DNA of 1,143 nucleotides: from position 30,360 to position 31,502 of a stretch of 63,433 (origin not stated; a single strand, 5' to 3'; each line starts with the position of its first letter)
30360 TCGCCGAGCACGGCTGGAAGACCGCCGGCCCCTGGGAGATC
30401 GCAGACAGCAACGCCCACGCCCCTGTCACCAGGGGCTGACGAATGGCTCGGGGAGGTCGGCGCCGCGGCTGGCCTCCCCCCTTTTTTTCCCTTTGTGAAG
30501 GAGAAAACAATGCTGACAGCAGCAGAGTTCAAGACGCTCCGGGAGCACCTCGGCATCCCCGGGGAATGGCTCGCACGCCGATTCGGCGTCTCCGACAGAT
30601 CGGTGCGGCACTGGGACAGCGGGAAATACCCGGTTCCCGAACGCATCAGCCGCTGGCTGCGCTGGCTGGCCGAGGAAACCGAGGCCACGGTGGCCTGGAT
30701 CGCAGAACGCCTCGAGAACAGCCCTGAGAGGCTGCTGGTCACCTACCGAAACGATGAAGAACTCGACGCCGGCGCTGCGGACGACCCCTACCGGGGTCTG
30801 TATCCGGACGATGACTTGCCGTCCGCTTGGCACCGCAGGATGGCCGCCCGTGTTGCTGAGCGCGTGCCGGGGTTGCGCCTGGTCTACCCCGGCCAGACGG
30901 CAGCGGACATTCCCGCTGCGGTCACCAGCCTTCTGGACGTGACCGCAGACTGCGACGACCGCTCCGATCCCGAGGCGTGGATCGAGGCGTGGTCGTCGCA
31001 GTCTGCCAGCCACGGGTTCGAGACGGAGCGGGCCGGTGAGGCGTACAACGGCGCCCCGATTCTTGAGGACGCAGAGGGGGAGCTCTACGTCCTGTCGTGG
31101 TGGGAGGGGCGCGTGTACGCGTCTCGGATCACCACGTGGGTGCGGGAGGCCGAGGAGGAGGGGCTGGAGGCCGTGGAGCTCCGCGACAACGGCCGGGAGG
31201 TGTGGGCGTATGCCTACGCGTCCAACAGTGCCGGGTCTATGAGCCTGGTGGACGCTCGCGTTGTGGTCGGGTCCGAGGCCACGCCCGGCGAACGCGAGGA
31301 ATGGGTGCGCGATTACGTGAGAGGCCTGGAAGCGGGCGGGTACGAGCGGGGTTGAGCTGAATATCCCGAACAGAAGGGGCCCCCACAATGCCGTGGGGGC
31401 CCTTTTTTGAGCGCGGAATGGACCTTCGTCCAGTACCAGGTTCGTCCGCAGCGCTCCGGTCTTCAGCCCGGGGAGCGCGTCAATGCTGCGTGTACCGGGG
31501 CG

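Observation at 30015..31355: Candidate anti-defence operon: regulated small acidic gene followed by an Aca2/DUF1870-like HTH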

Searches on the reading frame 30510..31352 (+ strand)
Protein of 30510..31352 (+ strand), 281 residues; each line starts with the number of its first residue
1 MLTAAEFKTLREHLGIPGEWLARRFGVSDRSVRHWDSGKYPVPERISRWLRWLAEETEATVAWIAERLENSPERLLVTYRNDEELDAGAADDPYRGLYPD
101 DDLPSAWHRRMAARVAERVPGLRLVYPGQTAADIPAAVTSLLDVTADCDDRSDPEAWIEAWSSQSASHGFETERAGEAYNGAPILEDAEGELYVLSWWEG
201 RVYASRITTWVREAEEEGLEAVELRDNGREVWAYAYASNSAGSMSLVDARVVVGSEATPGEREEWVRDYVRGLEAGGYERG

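Call 3: search_protein_families(library=pfam, proteins=[window:30510-31352:+], max_evalue=1)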
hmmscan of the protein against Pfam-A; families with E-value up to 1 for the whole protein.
window:30510-31352:+ (281 aa): 8 families
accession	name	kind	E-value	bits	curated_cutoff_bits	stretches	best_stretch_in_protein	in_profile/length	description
PF13560.12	HTH_31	-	7.2e-05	23.5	27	1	4-44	3-44/64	Helix-turn-helix domain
PF13518.12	HTH_28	-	0.00081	19.9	25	0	19-36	16-33/52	Helix-turn-helix domain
PF00376.29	MerR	-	0.04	14.2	28.2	1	21-37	5-21/38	MerR family regulatory protein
PF08965.17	Aca2_YdiL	-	0.044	14.4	23.8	1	26-79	27-80/118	Aca2/YdiL-like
PF12844.13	HTH_19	-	0.068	13.5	30.2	1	7-76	4-59/64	Helix-turn-helix domain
PF24410.1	wHTH-HSP90_Na-assoc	-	0.093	13.5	23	0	50-69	32-51/55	wHTH-Hsp90_Na associated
PF08279.18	HTH_11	-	0.14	12.5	25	0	10-33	9-33/55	HTH domain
PF13384.12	HTH_23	-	0.52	10.7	24.6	0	21-35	23-37/50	Homeodomain-like domain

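Call 4: search_protein_families(library=phrogs, proteins=[window:30510-31352:+], max_evalue=0.1)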
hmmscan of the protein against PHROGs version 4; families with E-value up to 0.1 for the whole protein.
window:30510-31352:+ (281 aa): 12 families
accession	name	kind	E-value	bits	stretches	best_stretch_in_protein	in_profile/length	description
phrog_664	-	DNA, RNA and nucleotide metabolism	5.6e-06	27.3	1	5-123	90-195/210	DNA binding protein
phrog_8898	-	unknown function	6.8e-05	23.5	1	3-50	2-49/70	-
phrog_4779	-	transcription regulation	0.00071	21.1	1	1-61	1-60/98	transcriptional regulator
phrog_955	-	DNA, RNA and nucleotide metabolism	0.0018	19.1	1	7-74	29-96/142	HTH DNA binding protein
phrog_7950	-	transcription regulation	0.0056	17.7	1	1-36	6-41/68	transcriptional repressor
phrog_14076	-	transcription regulation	0.0062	18.1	1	3-53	14-67/86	transcriptional regulator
phrog_2328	-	transcription regulation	0.029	15.1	1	9-71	22-81/128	transcriptional repressor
phrog_3626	-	unknown function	0.048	14.9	1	21-69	31-79/82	-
phrog_57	-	head and packaging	0.051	14.4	1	21-73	18-68/199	terminase small subunit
phrog_5119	-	unknown function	0.054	14.3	1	2-53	53-104/152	-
phrog_35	-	transcription regulation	0.095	13.8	0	21-48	92-119/181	transcriptional repressor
phrog_8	-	transcription regulation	0.095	13.1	1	11-73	166-224/346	transcriptional regulator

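Call 13: search_dna_similar(query=window:30510-31352:+, collection=phages, mode=protein, max_rows=40, max_evalue=0.001)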
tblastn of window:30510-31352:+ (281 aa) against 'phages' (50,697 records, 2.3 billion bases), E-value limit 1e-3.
Records with a match: 10; places in all: 10; records where one place covers at least 80% of the query: 1.
Best place of each record, by identity: 90-95% 1; <60% 9.
By first word of the organism name: Mycobacterium 7; Streptomyces 2; Thermobifida 1.
By host as written in the record: Mycobacterium smegmatis mc#155 4; Mycobacterium smegmatis mc2 155 2; Streptomyces lividans JI 1326 2; Thermobifida fusca NTU22 1; Mycobacterium smegmatis mc(2)155 1.
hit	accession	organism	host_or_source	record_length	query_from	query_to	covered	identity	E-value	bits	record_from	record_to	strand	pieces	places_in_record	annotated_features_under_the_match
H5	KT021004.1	Thermobifida phage P1312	Thermobifida fusca NTU22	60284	1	281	100%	91.1%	7e-148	463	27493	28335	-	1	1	transcriptional regulator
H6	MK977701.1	Mycobacterium phage Cracklewink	Mycobacterium smegmatis mc#155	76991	2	133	47%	38.3%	1e-15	82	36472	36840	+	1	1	47: helix-turn-helix DNA binding domain protein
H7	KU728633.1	Mycobacterium phage Bipper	Mycobacterium smegmatis mc2 155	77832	2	133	47%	38.3%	1e-15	82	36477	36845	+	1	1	48: helix-turn-helix DNA binding domain protein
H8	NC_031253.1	Mycobacterium phage Bipper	Mycobacterium smegmatis mc2 155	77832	2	133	47%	38.3%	1e-15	82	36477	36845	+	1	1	48: DNA binding protein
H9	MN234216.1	Streptomyces phage Gilgamesh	Streptomyces lividans JI 1326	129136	2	126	44%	38.4%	2e-19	94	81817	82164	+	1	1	87: helix-turn-helix DNA binding domain protein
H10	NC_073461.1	Streptomyces phage Gilgamesh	Streptomyces lividans JI 1326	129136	2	126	44%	38.4%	2e-19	94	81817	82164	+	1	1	87: helix-turn-helix DNA binding domain protein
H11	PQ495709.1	Mycobacterium phage Nadezda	Mycobacterium smegmatis mc(2)155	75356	2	126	44%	34.4%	3e-12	72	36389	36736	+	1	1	HTH DNA binding protein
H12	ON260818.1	Mycobacterium phage Hilltopfarm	Mycobacterium smegmatis mc#155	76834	2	126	44%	34.4%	3e-12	72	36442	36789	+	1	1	48: helix-turn-helix DNA-binding domain protein | 47: hypothetical protein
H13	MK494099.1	Mycobacterium phage Typha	Mycobacterium smegmatis mc#155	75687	2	126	44%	34.4%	9e-12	71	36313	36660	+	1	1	48: helix-turn-helix DNA binding domain protein | 47: hypothetical protein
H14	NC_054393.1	Mycobacterium phage Typha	Mycobacterium smegmatis mc#155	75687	2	126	44%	34.4%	9e-12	71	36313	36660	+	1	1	48: HTH DNA binding protein | 47: hypothetical protein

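Call 15: find_homologous_proteins(query=window:30510-31352:+, max_evalue=0.001)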
Query window:30510-31352:+ (281 aa): 18 proteins with E <= 0.001 among 4543 candidates.
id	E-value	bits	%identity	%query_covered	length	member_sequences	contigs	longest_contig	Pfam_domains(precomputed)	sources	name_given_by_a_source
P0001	8.1e-173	591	95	100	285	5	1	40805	-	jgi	-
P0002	5.4e-172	589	94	100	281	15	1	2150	-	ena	-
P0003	3.7e-167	573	92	100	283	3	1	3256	-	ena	-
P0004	2.2e-166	570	92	100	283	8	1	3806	-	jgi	-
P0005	3.0e-165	566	91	100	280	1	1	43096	PF13518.13,PF13560.13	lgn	-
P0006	5.4e-165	566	91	100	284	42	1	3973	PF13518.13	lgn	-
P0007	7.7e-165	565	91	100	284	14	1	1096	PF13518.13,PF13560.13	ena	-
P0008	3.9e-160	550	90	100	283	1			-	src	-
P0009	3.5e-157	540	89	100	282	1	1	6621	-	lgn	-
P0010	3.7e-156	537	88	100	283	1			-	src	-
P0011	4.7e-137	474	92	84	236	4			PF13518.13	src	-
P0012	1.3e-121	423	89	79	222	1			PF13560.13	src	-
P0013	3.0e-93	330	96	54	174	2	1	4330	-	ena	-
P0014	1.4e-87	312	86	61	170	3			-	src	-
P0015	1.3e-84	302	87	57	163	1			-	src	-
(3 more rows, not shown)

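Call 17: search_solved_structures(query=window:30510-31352:+, max_evalue=10, show_alignments=3)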
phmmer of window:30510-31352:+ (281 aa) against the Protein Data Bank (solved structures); distinct sequences matched with E-value up to 10: 7.
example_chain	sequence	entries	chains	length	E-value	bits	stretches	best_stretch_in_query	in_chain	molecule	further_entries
7ezy_A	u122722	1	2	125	0.00094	21.5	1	3-81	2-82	anti-CRISPR-associated Aca2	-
8w35_A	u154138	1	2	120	0.068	15.4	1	3-94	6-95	Anti-CRISPR associated (Aca) protein, Aca2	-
7vjo_B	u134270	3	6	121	0.069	15.4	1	3-94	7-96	anti-CRISPR-associated protein Aca2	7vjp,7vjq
2mez_A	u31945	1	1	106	0.069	15.4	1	7-41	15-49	Multiprotein Bridging Factor (MBP-like)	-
7b5j_A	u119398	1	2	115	0.11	14.7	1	6-94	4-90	Anti-CRISPR associated (Aca) protein, Aca2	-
8us8_H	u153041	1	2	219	0.63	12.3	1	190-232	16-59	B1E11K Fab A Heavy Chain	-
8pyr_D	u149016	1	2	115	0.68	12.2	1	199-240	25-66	Nanobody (VHH-RD7-04)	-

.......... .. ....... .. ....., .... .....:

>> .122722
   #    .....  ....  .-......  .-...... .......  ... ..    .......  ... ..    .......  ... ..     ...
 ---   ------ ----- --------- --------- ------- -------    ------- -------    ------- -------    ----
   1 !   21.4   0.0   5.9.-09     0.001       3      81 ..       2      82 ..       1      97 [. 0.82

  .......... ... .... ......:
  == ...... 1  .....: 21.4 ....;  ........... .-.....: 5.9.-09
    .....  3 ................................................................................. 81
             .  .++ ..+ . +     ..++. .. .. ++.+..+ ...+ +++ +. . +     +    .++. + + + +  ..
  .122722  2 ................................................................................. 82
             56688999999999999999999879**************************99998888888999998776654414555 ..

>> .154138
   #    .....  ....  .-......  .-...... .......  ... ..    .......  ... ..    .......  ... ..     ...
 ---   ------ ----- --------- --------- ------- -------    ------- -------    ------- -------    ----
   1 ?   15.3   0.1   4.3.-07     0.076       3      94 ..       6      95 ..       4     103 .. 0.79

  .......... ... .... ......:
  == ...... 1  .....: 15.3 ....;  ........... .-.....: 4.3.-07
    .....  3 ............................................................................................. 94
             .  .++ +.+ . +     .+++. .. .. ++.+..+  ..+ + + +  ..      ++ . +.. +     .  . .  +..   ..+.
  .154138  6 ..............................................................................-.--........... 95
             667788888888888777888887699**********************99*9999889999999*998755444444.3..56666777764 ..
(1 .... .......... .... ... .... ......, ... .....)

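Call 19: find_encoding_contigs(protein=P0001, flank=8000, max_places=3)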
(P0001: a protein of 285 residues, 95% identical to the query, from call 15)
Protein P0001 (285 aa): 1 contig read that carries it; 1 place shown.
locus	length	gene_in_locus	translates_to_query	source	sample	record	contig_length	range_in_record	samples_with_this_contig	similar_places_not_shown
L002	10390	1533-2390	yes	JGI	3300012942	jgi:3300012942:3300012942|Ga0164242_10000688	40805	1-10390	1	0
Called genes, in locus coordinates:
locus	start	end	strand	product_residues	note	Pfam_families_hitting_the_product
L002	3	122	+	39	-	?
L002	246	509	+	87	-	-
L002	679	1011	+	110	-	-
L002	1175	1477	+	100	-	-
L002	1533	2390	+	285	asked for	-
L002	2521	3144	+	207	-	PF12728:HTH_17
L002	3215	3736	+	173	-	PF00376:MerR (weak), PF12728:HTH_17 (weak)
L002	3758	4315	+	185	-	-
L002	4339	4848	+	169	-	-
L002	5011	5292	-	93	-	-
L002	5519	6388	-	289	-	PF01510:Amidase_2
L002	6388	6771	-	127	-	-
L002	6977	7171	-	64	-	-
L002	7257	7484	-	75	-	-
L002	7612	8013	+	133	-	PF19474:DUF6011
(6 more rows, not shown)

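Call 20: find_encoding_contigs(protein=P0005, flank=8000, max_places=3)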
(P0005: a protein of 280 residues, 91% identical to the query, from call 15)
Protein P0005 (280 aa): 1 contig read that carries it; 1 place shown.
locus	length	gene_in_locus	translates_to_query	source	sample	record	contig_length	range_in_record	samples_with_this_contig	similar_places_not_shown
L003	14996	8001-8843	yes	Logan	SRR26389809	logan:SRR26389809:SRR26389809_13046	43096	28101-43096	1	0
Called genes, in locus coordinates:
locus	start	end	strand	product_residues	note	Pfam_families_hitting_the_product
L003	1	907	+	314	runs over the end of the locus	-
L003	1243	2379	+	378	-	-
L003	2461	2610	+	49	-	-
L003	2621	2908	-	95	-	-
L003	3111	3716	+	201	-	-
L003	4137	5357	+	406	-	PF13560:HTH_31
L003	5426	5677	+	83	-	-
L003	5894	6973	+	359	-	PF01135:PCMT, PF00398:RrnaAD (weak), PF13649:Methyltransf_25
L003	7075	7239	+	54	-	-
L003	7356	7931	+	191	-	-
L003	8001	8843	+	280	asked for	PF13560:HTH_31 (faint), PF13518:HTH_28 (faint)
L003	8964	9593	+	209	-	PF12728:HTH_17, PF00376:MerR (faint)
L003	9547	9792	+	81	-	-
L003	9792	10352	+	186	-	-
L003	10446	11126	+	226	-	-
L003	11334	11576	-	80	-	-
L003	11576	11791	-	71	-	PF24729:Acb2_Tad1_hairpin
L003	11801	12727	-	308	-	PF01510:Amidase_2 (weak), PF01471:PG_binding_1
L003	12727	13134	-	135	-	-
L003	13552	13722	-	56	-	-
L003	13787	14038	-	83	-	-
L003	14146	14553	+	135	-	PF19474:DUF6011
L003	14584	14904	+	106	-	-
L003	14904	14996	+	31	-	?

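Call 26: search_protein_representatives(protein=window:30510-31352:+)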
Query: 281 residues. Proteins with E-value up to 0.001 (for the whole library): 683; up to 1e-10: 128; up to 1e-30: 3. The best 150 are listed.
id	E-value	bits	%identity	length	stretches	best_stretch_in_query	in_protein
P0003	1.2e-167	572.6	92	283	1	1-281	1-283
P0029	1.1e-45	172.4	91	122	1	1-92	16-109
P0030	3.1e-33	131.5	38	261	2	2-140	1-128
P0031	2.7e-28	115.3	48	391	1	130-278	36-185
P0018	8.7e-26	107.0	98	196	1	1-53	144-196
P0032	6.9e-23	97.5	45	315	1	2-136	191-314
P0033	2.2e-22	95.9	32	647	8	7-45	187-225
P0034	1.3e-21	93.3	44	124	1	4-129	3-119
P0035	1.4e-21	93.2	92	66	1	111-162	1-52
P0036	3.0e-21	92.1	43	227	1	2-136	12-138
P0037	3.8e-21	91.8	44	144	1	2-127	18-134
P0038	1.7e-20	89.7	44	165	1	3-145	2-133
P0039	7.8e-20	87.5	44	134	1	2-129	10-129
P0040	8.2e-20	87.4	43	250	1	3-130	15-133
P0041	1.9e-19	86.2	42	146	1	2-128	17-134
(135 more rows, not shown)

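Call 31: get_annotated_region(hit=H9, flank=3000)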
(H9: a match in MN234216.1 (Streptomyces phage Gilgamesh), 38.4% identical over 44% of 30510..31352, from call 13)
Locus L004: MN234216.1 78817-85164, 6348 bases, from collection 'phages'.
description: Streptomyces phage Gilgamesh, complete genome.
organism: Streptomyces phage Gilgamesh (NCBI taxid 2599890)
taxonomy: Viruses; Duplodnaviria; Heunggongvirae; Uroviricota; Caudoviricetes
host: Streptomyces lividans JI 1326; source: soil; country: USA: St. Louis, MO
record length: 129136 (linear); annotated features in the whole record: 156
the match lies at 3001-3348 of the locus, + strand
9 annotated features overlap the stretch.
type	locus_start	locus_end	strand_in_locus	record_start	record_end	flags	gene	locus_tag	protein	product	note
CDS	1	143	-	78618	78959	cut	82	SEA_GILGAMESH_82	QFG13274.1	helix-turn-helix DNA binding domain protein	helix-turn-helix DNA binding domain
CDS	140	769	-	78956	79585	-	83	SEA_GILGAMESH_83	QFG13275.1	hypothetical protein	-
CDS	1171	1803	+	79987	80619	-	84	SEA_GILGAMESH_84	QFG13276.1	ParB-like dsDNA partitioning protein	-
CDS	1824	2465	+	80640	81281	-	85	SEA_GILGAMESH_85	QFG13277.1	terminase small subunit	terminase, small subunit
CDS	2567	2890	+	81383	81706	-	86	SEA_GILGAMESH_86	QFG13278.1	hypothetical protein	-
CDS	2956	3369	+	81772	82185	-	87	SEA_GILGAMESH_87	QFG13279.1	helix-turn-helix DNA binding domain protein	helix-turn-helix DNA binding domain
CDS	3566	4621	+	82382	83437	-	88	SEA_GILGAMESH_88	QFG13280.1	lysin A, N-acetylmuramoyl-L-alanine amidase domain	-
CDS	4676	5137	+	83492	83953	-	89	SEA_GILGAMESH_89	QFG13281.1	ssDNA binding protein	-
CDS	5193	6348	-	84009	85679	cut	90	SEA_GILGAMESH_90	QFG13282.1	hypothetical protein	-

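Call 32: get_annotated_region(hit=H6, flank=3000)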
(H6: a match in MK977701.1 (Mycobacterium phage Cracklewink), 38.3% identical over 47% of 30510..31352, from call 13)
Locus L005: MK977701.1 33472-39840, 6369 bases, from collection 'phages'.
description: Mycobacterium phage Cracklewink, complete genome.
organism: Mycobacterium phage Cracklewink (NCBI taxid 2588510)
taxonomy: Viruses; Duplodnaviria; Heunggongvirae; Uroviricota; Caudoviricetes; Bippervirus
host: Mycobacterium smegmatis mc#155; source: -; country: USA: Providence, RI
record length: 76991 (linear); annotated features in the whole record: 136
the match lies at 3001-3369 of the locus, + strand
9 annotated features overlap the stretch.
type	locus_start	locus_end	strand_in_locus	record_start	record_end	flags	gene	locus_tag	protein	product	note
CDS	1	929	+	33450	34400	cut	42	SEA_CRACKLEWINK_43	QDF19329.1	hypothetical protein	-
CDS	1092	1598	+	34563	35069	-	43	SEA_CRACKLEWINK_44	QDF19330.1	hypothetical protein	-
CDS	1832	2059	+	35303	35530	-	44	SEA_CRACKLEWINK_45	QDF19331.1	hypothetical protein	-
CDS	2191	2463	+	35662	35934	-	45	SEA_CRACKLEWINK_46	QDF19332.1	hypothetical protein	-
CDS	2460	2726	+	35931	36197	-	46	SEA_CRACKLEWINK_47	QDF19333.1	hypothetical protein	-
CDS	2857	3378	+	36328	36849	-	47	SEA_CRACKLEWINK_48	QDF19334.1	helix-turn-helix DNA binding domain protein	-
CDS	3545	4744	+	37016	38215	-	48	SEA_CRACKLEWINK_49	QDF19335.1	hypothetical protein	-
CDS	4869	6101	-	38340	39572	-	49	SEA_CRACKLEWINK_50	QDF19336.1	tyrosine integrase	-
CDS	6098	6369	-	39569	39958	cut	50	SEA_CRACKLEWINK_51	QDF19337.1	immunity repressor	-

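Call 85: predict_structure(alignment_id=A7)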
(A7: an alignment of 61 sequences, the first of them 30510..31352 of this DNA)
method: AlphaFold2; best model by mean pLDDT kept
length: 281 residues; sequences in the alignment: 61
mean_pLDDT: 82.8   pTM: 0.51
mean pLDDT of the five models: 82.8, 77.5, 77.4, 74.7, 64.6
residues with pLDDT >= 90: 90; 70-90: 144; 50-70: 47; < 50: 0
segments of 3 or more residues with pLDDT < 50: none
pLDDT, mean of each block of 10 residues (from residue 1): 96 97 97 98 98 95 90 86 79 61 91 95 83 61 84 88 83 81 84 85 78 57 76 77 75 76 76 73 56
secondary structure, 60 per line:
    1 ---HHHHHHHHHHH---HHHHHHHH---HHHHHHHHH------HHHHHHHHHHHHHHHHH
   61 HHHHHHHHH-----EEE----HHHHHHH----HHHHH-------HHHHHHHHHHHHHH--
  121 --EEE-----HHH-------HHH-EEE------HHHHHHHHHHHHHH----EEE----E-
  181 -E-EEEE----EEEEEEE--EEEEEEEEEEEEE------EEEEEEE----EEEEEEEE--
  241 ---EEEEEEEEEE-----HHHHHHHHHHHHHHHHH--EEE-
elements in order: H4-14 H18-25 H29-37 H44-69 E75-77 H82-88 H93-97 H105-118 E123-125 E145-147 H154-167 E172-174 E184-187 E192-198 E201-213 E220-226 E231-238 E244-253 H259-275 E278-280

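Call 87: fold_search(model_id=the predicted structure, library=pdb)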
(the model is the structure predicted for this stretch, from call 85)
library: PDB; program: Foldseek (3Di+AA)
matches with E <= 10: 769; with E <= 0.001: 3
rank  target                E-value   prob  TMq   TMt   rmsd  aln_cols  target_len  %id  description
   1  2ox6_D                2.5e-04  1.00  0.37  0.61   4.4       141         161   16  Crystal structure of gene product SO3848 from Shewanella oneidensis MR-1 (released 2007-04-03)
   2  2ox6_A                2.8e-04  1.00  0.36  0.60   3.7       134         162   17  Crystal structure of gene product SO3848 from Shewanella oneidensis MR-1 (released 2007-04-03)
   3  2ox6_C                4.5e-04  1.00  0.37  0.61   5.6       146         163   16  Crystal structure of gene product SO3848 from Shewanella oneidensis MR-1 (released 2007-04-03)
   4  7vjp_A                1.5e-03  1.00  0.35  0.78   4.3       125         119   23  Selenomethionine-derived Pectobacterium phage ZF40 apo-Aca2 (released 2021-10-20)
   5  7ezy_A                1.8e-03  1.00  0.37  0.78   4.5       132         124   24  anti-CRISPR-associated Aca2 (released 2022-01-12)
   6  7vjo_A                2.3e-03  1.00  0.35  0.78   4.4       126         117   23  Pectobacterium phage ZF40 apo-Aca2 (released 2021-10-20)
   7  7vjq_A                2.5e-03  1.00  0.35  0.78   4.2       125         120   23  Pectobacterium phage ZF40 apo-aca2 complexed with 26bp DNA substrate (released 2021-10-20)
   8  7vjo_B                3.4e-03  1.00  0.34  0.77   4.4       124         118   23  Pectobacterium phage ZF40 apo-Aca2 (released 2021-10-20)
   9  7b5j_A                5.5e-03  1.00  0.35  0.79   4.2       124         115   23  Anti-CRISPR associated (Aca) protein, Aca2 (released 2021-06-23)
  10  1s4k_A                3.8e-02  1.00  0.35  0.73   3.6       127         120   16  Putative cytoplasmic protein from Salmonella typhimurium (released 2004-06-29)
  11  6uk5_A                6.5e-02  0.15  0.13  0.14  21.5       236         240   13  Structure of SAM bound CalS10, an amino pentose methyltransferase from Micromonospora echinaspora involved in calichea (released 2020-10-07)
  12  6ybt_1                7.6e-02  0.80  0.14  0.07  10.1        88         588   11  Structure of a human 48S translational initiation complex - eIF3bgi (released 2020-09-16)
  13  6uk5_B                9.9e-02  0.09  0.12  0.13  24.6       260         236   11  Structure of SAM bound CalS10, an amino pentose methyltransferase from Micromonospora echinaspora involved in calichea (released 2020-10-07)
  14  7qp6_1                1.5e-01  0.66  0.14  0.10   9.9        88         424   10  Structure of the human 48S initiation complex in open state (h48S AUG open) (released 2022-05-11)
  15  5j9i_A                1.7e-01  1.00  0.18  0.63   5.9        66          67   23  Crystal structure of the HigA2 antitoxin C-terminal domain (released 2017-04-05)
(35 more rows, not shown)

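Call 91: search_protein_families(library=ncbifam, proteins=[window:30510-31352:+], max_evalue=0.1)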
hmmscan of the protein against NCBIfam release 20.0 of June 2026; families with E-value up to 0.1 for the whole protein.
window:30510-31352:+ (281 aa): 3 families
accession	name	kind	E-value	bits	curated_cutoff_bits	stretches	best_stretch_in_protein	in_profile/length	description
TIGR03830.1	CxxCG_CxxCG_HTH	subfamily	0.0002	21.1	61.8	1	2-58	65-121/127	type II TA system antitoxin MqsA family protein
NF040522.1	VC1465_fam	subfamily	0.0084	16.2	70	1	7-58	1-53/111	VC1465 family Xer recombination activation factor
NF007481.0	PRK10072.1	equivalog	0.074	13.6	110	0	4-39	35-70/96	HTH-type transcriptional regulator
